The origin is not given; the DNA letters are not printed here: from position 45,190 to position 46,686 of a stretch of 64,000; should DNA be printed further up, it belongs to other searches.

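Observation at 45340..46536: Unassigned 398-aa diiron-carboxylate protein with desaturase/oxygenase-like ligand motifs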

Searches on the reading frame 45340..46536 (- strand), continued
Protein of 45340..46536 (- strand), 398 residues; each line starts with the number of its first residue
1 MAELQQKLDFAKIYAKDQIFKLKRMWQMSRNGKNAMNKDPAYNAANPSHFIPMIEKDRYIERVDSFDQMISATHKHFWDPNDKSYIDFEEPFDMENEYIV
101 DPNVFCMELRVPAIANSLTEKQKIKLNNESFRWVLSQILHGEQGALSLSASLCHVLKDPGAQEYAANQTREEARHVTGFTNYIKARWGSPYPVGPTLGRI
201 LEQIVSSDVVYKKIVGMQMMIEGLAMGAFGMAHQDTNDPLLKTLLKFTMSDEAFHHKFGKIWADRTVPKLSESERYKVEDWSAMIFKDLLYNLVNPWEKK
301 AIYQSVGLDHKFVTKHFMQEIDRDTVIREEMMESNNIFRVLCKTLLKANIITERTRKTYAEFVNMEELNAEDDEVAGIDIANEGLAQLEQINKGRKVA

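Call 65: search_solved_structures(query=A2, max_evalue=0.00001, show_alignments=4)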
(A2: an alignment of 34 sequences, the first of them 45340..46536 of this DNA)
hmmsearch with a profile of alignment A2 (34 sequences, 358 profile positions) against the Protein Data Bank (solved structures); distinct sequences matched with E-value up to 0.00001: 6.
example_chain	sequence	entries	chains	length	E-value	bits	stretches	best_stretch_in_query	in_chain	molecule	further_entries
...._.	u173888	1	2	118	9.5e-10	41.2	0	195-222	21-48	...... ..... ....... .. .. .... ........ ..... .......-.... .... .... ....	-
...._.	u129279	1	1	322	1.2e-06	31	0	180-235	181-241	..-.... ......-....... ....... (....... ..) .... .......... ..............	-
5k52_A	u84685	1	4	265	3.3e-06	29.5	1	106-284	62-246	Aldehyde decarbonylase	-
4rc6_A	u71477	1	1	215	4.5e-06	29.1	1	106-235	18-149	Aldehyde decarbonylase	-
4rc6_B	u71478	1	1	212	4.6e-06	29.1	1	106-235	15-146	Aldehyde decarbonylase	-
5ux2_A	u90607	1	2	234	8.8e-06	28.2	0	184-309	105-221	Aldehyde decarbonylase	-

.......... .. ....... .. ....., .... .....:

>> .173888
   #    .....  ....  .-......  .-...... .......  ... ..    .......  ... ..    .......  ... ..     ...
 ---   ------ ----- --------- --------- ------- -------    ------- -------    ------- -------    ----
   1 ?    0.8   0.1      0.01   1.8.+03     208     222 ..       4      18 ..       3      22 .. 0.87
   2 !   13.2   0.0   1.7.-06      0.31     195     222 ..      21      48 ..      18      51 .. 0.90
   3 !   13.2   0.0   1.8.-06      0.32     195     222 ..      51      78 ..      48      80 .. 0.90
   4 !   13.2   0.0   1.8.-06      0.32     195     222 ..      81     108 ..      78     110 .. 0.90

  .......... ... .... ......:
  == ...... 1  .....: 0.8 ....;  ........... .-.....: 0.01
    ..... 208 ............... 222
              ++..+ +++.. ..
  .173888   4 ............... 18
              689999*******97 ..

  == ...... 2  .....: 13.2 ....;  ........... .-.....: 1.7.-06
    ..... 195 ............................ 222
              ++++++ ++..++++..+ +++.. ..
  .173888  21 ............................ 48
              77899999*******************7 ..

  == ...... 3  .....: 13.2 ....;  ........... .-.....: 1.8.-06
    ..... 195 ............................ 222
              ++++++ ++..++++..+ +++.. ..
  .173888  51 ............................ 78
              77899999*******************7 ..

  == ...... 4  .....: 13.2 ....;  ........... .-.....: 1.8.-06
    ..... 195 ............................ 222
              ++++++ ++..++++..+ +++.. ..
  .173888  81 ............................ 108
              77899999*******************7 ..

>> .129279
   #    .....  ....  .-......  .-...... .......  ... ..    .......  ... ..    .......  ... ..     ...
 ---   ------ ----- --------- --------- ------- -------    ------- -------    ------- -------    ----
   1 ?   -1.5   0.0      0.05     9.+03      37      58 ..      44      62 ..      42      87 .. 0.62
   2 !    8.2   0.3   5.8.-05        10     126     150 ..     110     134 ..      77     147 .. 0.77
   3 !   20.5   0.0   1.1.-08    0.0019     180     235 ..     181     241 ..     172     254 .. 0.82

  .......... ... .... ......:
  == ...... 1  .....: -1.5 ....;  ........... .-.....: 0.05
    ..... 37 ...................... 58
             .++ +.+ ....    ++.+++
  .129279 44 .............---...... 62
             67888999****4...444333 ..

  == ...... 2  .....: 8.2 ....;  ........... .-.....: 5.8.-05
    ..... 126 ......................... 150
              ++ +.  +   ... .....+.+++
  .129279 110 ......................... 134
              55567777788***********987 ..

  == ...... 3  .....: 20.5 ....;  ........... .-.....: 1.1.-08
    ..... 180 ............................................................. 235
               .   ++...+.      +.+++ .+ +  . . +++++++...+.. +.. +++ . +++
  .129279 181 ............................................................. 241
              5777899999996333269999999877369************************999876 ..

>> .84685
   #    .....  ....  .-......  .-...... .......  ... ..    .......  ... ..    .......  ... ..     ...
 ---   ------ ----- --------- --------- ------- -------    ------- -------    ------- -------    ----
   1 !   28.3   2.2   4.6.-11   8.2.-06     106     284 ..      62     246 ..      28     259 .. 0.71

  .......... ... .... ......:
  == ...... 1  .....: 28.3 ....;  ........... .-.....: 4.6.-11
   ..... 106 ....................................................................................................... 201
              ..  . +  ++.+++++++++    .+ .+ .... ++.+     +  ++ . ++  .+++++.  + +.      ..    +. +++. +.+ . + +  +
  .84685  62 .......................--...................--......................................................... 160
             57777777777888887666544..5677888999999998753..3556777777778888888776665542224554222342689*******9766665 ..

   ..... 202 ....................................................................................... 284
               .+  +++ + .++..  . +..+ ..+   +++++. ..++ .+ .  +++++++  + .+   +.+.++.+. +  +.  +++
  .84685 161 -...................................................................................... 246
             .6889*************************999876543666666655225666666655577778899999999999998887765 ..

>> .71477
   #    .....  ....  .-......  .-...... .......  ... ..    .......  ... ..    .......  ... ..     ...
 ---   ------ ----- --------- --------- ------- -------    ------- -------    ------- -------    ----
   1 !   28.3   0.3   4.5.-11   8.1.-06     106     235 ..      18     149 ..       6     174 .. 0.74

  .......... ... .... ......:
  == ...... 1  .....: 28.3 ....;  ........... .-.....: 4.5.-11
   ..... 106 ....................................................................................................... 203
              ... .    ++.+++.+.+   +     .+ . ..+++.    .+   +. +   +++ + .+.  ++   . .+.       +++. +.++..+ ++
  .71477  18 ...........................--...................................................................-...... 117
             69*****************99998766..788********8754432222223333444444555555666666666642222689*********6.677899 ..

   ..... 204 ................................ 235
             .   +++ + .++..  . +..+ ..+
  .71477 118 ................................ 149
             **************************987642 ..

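Call 69: search_protein_families(library=ncbifam, proteins=[P0248, P0249, P0262, P0268, P0269, P0258, P0270, P0161, P0162, P0215], max_evalue=0.01)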
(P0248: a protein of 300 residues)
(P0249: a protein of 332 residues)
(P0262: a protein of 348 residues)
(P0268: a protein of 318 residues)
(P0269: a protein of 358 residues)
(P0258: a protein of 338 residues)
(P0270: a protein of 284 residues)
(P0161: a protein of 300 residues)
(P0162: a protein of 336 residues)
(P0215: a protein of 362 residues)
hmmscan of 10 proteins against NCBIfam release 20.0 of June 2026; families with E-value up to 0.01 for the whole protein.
P0248 (300 aa): 4 families
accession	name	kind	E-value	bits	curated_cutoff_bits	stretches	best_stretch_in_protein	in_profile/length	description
NF006200.0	PRK08326.1-3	equivalog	4.1e-09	36.1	194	1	96-231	69-228/321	R2-like ligand-binding oxidase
NF006198.0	PRK08326.1-1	subfamily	0.00016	21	274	1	172-231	161-225/308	R2-like ligand-binding oxidase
NF007186.0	PRK09614.1-5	equivalog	0.00034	19.8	237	1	100-229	82-209/328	ribonucleotide-diphosphate reductase subunit beta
NF006202.0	PRK08326.1-5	equivalog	0.0028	17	315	0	203-231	188-216/297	R2-like ligand-binding oxidase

P0249 (332 aa): 4 families
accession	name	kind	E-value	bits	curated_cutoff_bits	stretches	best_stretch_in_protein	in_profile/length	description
NF006200.0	PRK08326.1-3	equivalog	8e-07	28.6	194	0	194-220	202-228/321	R2-like ligand-binding oxidase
NF058679.1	EncB_fam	subfamily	0.0011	19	90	0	170-236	27-89/117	encapsulin nanocompartment ferritin-likeEncB family encapsulin nanocompartment ferritin-like cargo protein cargo protein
TIGR02029.1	AcsF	equivalog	0.0028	16.8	192.5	1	172-224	82-136/337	magnesium-protoporphyrin IX monomethyl ester (oxidative) cyclase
NF010172.0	PRK13654.1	subfamily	0.0074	15.5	391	0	173-223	99-151/361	magnesium-protoporphyrin IX monomethyl ester cyclase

P0262 (348 aa): 4 families
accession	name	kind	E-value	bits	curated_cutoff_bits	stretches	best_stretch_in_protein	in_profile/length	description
NF006200.0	PRK08326.1-3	equivalog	7.2e-09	35.3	194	1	112-145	93-126/321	R2-like ligand-binding oxidase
NF006198.0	PRK08326.1-1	subfamily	0.0002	20.7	274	0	118-147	94-123/308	R2-like ligand-binding oxidase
NF006202.0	PRK08326.1-5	equivalog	0.00049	19.5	315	0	112-149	81-118/297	R2-like ligand-binding oxidase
NF006199.0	PRK08326.1-2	equivalog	0.0026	16.8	286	0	112-145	92-125/324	R2-like ligand-binding oxidase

P0268 (318 aa): 4 families
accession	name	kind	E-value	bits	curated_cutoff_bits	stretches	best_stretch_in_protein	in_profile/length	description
TIGR04059.1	Ald_deCOase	equivalog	1.2e-06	28.6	222.65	1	84-215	20-154/220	aldehyde oxygenase (deformylating)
NF006200.0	PRK08326.1-3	equivalog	1.4e-06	27.7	194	1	80-208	73-225/321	R2-like ligand-binding oxidase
TIGR04171.1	RNR_1b_NrdF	exception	0.0015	17.8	355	0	188-243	182-237/316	class 1b ribonucleoside-diphosphate reductase subunit beta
NF007182.0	PRK09614.1-1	subfamily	0.0034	16.6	471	1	187-243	188-244/324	ribonucleotide-diphosphate reductase subunit beta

P0269 (358 aa): 5 families
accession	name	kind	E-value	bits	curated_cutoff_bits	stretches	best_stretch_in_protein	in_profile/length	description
NF006200.0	PRK08326.1-3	equivalog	1.4e-09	37.6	194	2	227-256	203-232/321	R2-like ligand-binding oxidase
NF006202.0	PRK08326.1-5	equivalog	2.4e-05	23.7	315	0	229-257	193-221/297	R2-like ligand-binding oxidase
NF006199.0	PRK08326.1-2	equivalog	3.8e-05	22.8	286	1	224-257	200-233/324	R2-like ligand-binding oxidase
NF006198.0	PRK08326.1-1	subfamily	0.00068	19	274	0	232-257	205-230/308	R2-like ligand-binding oxidase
NF006201.0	PRK08326.1-4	equivalog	0.0028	16.8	346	0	224-254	189-219/313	R2-like ligand-binding oxidase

P0258 (338 aa): 2 families
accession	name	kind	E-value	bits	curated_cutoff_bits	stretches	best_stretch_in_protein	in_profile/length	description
NF006200.0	PRK08326.1-3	equivalog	3.3e-05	23.3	194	0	220-248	200-228/321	R2-like ligand-binding oxidase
TIGR04535.1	ferrit_encaps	subfamily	0.002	18.1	125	1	203-259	25-81/114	encapsulin-associated ferritin-like protein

P0270 (284 aa): 4 families
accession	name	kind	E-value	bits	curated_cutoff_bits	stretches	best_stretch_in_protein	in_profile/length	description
NF006200.0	PRK08326.1-3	equivalog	8.4e-06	25.2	194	0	149-172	202-225/321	R2-like ligand-binding oxidase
NF006198.0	PRK08326.1-1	subfamily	0.00056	19.2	274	0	125-169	170-219/308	R2-like ligand-binding oxidase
NF010172.0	PRK13654.1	subfamily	0.0014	17.8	391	1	134-167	105-140/361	magnesium-protoporphyrin IX monomethyl ester cyclase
NF006202.0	PRK08326.1-5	equivalog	0.0081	15.5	315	0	127-179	168-220/297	R2-like ligand-binding oxidase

P0161 (300 aa): 0 families

P0162 (336 aa): 4 families
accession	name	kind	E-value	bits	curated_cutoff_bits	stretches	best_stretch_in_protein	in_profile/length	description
TIGR04535.1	ferrit_encaps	subfamily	8.2e-06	25.8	125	0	89-145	13-67/114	encapsulin-associated ferritin-like protein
TIGR04059.1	Ald_deCOase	equivalog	0.00091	19.2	222.65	1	167-235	90-157/220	aldehyde oxygenase (deformylating)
NF058679.1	EncB_fam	subfamily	0.0059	16.6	90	0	89-144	19-73/117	encapsulin nanocompartment ferritin-likeEncB family encapsulin nanocompartment ferritin-like cargo protein cargo protein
NF040780.1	blaHBL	exception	0.0067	15.8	580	0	251-319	18-85/304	HBL family class A beta-lactamase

P0215 (362 aa): 0 families

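Call 70: find_related_loci(query=A1, collection=viral_contigs, flank=6000)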
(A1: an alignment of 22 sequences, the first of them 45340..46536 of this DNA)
Query A1 (398 aa) in viral_contigs; peptide patterns used: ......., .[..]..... (x = any residue, [..] = any of these).
52 stretches matched a pattern; 26 encode a relative of the query (tblastn E <= 1e-3); 26 distinct loci.
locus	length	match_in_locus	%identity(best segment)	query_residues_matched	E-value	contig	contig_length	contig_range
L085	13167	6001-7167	75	4-392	0e+0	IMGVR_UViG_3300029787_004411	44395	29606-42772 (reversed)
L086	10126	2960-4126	75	4-392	0e+0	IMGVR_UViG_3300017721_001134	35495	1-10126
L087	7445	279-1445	65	7-394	9e-175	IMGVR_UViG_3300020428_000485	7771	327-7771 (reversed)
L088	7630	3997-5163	65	7-394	8e-175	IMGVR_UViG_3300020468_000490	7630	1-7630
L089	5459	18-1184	65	7-394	2e-177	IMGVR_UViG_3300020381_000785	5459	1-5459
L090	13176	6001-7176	65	4-394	1e-173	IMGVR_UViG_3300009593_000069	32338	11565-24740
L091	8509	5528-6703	65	4-394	1e-173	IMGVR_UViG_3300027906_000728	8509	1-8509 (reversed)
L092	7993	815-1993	64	3-394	4e-173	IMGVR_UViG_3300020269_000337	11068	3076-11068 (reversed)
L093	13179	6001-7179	64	3-394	4e-173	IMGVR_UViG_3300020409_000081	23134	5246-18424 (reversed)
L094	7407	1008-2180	64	4-393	3e-173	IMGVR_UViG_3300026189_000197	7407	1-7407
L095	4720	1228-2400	64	4-393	3e-176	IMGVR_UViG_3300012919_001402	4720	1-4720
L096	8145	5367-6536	65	4-392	3e-170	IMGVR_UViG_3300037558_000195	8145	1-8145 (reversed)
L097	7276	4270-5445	64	4-394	2e-170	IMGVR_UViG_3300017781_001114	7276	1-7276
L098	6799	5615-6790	64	4-394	1e-170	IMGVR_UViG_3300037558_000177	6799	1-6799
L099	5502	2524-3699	64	4-394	3e-172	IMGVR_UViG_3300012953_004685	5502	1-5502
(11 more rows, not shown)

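Call 74: search_protein_families(library=pfam, proteins=[L090:2733-3383:+, L090:3479-4543:+, L090:4576-5916:+, L090:7182-7769:+, L090:7808-8854:+, L090:8851-9279:+, L090:10783-12267:+, L085:7271-8482:+, L085:5306-5965:-, L085:3905-4696:-], max_evalue=0.001)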
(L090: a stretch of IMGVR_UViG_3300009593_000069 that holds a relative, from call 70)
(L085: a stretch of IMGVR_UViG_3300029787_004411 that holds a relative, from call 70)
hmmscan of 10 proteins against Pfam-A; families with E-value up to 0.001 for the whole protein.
L090:2733-3383:+ (216 aa): 1 family
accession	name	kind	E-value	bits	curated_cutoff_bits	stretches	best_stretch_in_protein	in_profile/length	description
PF03420.18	Peptidase_S77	-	2.9e-34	118.7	27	1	21-169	39-194/198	Prohead core protein serine protease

L090:3479-4543:+ (354 aa): 1 family
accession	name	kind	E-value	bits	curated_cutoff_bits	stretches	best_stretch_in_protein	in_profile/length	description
PF25623.1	T4_CASP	-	9.1e-69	232.2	27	1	111-344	2-246/247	T4-phage like capsid assembly scaffolding protein family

L090:4576-5916:+ (446 aa): 1 family
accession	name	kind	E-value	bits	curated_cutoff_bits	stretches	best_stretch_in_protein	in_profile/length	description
PF07068.17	Gp23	-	5.4e-146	487.2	24.4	1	67-442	1-376/376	Major capsid protein Gp23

L090:7182-7769:+ (195 aa): 1 family
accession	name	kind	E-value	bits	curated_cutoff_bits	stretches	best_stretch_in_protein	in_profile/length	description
PF23849.1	Phage_TTP_2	-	0.00073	20.1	27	0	33-189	24-171/177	Phage tail tube protein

L090:7808-8854:+ (348 aa): 3 families
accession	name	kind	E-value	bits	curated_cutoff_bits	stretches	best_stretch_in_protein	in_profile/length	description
PF00478.31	IMPDH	-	4.5e-65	220.4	25.6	1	9-337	2-335/345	IMP dehydrogenase / GMP reductase domain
PF01070.24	FMN_dh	-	5.5e-05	22.8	24.9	1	143-248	207-304/350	FMN-dependent dehydrogenase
PF01081.25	Aldolase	-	0.00059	19.8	27.8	0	140-180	44-84/196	KDPG and KHG aldolase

L090:8851-9279:+ (142 aa): 1 family
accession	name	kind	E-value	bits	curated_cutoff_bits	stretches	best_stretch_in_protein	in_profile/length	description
PF11056.14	UvsY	-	2.6e-39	135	22.8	1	11-140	3-127/128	Recombination, repair and ssDNA binding protein UvsY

L090:10783-12267:+ (494 aa): 5 families
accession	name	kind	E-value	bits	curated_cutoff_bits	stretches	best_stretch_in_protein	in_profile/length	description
PF04851.21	ResIII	-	2.5e-22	80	22.5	1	111-261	2-162/164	Type III restriction enzyme, res subunit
PF00270.35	DEAD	-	4.7e-16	59.4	26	1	115-262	2-161/167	DEAD/DEAH box helicase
PF21241.2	UvsW_N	-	2.1e-11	44.5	25.3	1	14-80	10-75/81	DNA helicase UvsW, N-terminal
PF00271.37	Helicase_C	-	6.2e-09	36.5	23.5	1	336-443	7-110/110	Helicase conserved C-terminal domain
PF18766.7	SWI2_SNF2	-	1.2e-06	28.7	26.7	1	136-260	27-154/221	SWI2/SNF2 ATPase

L085:7271-8482:+ (403 aa): 3 families
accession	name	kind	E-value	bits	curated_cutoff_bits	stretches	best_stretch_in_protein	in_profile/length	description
PF02770.24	Acyl-CoA_dh_M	-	5.9e-23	81.3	33.3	1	130-227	1-97/97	Acyl-CoA dehydrogenase, middle domain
PF00441.29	Acyl-CoA_dh_1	-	9.2e-23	81.5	22.4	1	239-400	1-149/150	Acyl-CoA dehydrogenase, C-terminal domain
PF02771.21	Acyl-CoA_dh_N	-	2.1e-18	67.2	22.9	1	7-126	2-113/113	Acyl-CoA dehydrogenase, N-terminal domain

L085:5306-5965:- (219 aa): 0 families

L085:3905-4696:- (263 aa): 0 families

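Call 75: search_dna_similar(query=window:45340-46536:-, collection=phages, mode=protein, max_rows=40)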
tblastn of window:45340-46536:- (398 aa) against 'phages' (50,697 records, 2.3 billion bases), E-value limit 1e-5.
No match.
